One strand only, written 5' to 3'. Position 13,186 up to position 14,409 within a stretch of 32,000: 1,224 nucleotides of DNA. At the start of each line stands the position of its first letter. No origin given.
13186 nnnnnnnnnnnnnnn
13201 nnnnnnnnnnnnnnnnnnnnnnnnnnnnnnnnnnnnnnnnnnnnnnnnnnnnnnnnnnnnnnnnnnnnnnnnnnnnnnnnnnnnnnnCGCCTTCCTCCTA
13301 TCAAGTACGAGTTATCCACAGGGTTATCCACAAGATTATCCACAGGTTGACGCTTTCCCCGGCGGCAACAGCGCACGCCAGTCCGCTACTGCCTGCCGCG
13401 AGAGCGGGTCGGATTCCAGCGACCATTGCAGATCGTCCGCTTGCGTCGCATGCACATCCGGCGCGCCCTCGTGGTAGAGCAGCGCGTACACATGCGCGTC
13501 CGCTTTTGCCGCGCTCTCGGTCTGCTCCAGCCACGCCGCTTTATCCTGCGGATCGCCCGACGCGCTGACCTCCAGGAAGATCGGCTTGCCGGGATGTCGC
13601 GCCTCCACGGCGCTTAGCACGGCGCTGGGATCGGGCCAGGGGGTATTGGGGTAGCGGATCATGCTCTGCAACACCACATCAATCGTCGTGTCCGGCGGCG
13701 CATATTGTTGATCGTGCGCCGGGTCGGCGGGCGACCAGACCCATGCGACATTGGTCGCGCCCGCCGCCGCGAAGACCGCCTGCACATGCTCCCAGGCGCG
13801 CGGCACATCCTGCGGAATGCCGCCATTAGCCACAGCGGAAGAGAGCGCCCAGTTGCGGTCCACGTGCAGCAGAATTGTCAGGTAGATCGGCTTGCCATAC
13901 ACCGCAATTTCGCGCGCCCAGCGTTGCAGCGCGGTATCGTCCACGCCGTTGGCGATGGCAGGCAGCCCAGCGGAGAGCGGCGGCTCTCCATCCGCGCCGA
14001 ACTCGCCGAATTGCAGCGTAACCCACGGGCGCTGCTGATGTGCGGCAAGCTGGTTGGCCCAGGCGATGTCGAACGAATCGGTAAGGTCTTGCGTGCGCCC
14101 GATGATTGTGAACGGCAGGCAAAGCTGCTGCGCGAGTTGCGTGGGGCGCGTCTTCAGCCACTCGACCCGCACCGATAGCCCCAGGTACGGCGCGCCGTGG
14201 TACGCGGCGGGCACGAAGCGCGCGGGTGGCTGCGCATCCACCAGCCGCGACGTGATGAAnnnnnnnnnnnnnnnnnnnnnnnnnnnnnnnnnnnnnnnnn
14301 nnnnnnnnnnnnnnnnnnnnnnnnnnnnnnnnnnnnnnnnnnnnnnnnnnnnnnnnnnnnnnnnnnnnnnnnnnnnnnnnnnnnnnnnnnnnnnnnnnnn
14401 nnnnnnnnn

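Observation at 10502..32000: Glycan island combining two processive GT2 synthases with three GT-C transferases, three GH-like modules, a flippase-like protein and a radical SAM enzyme: candidate undescribed envelope/EPS pathway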

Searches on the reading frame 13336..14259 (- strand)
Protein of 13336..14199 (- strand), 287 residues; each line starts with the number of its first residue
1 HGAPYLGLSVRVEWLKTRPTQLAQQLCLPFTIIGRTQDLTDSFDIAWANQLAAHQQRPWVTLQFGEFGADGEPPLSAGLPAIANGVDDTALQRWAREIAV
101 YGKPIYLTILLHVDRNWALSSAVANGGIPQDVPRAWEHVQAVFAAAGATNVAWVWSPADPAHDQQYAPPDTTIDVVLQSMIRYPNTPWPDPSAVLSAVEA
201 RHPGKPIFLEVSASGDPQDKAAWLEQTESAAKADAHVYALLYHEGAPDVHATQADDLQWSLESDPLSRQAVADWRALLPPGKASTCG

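Call 49: search_protein_families(library=pfam, proteins=[window:13336-14199:-], max_evalue=1)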
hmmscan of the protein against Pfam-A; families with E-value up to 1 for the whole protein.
window:13336-14199:- (287 aa): 1 family
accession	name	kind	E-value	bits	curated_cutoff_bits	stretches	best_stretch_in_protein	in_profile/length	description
PF16142.10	DUF4850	-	0.2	11.6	22.5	1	131-167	54-88/184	Domain of unknown function (DUF4850)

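Call 82: search_solved_structures(query=A4, max_evalue=0.01, show_alignments=1)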
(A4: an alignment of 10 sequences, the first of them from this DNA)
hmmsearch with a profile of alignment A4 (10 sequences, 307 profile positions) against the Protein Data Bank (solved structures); distinct sequences matched with E-value up to 0.01: 10.
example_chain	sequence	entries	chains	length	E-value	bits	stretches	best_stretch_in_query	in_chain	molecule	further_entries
2bv9_A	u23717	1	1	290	2.3e-09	39.8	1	91-299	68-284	ENDOGLUCANASE H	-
2v3g_A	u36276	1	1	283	4.5e-09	38.8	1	91-292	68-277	ENDOGLUCANASE H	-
2bvd_A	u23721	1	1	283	4.5e-09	38.8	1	92-293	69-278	ENDOGLUCANASE H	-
2vi0_A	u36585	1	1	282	4.9e-09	38.7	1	91-291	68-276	Endoglucanase H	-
2cip_A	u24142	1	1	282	1.2e-08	37.4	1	91-292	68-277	ENDOGLUCANASE H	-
2cit_A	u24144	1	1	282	1.3e-08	37.3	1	91-292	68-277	ENDOGLUCANASE H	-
6zpl_C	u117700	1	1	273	1.3e-08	37.3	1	92-291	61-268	Endoglucanase H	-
8xvi_R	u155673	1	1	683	5e-08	35.4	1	93-299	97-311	Endoglucanase H,Endothelin-1 receptor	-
8xvj_R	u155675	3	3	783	1e-07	34.3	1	93-293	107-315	Endoglucanase H,Endothelin-1 receptor,Soluble cytochrome b562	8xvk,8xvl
7xp4_R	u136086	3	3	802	1.2e-07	34.1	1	93-293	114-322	Endoglucanase H,Taste receptor type 2 member 46,Endoglucanase H,Taste receptor type 2 memb | Endoglucanase H,Taste receptor type 2 member 46,Bitter taste recept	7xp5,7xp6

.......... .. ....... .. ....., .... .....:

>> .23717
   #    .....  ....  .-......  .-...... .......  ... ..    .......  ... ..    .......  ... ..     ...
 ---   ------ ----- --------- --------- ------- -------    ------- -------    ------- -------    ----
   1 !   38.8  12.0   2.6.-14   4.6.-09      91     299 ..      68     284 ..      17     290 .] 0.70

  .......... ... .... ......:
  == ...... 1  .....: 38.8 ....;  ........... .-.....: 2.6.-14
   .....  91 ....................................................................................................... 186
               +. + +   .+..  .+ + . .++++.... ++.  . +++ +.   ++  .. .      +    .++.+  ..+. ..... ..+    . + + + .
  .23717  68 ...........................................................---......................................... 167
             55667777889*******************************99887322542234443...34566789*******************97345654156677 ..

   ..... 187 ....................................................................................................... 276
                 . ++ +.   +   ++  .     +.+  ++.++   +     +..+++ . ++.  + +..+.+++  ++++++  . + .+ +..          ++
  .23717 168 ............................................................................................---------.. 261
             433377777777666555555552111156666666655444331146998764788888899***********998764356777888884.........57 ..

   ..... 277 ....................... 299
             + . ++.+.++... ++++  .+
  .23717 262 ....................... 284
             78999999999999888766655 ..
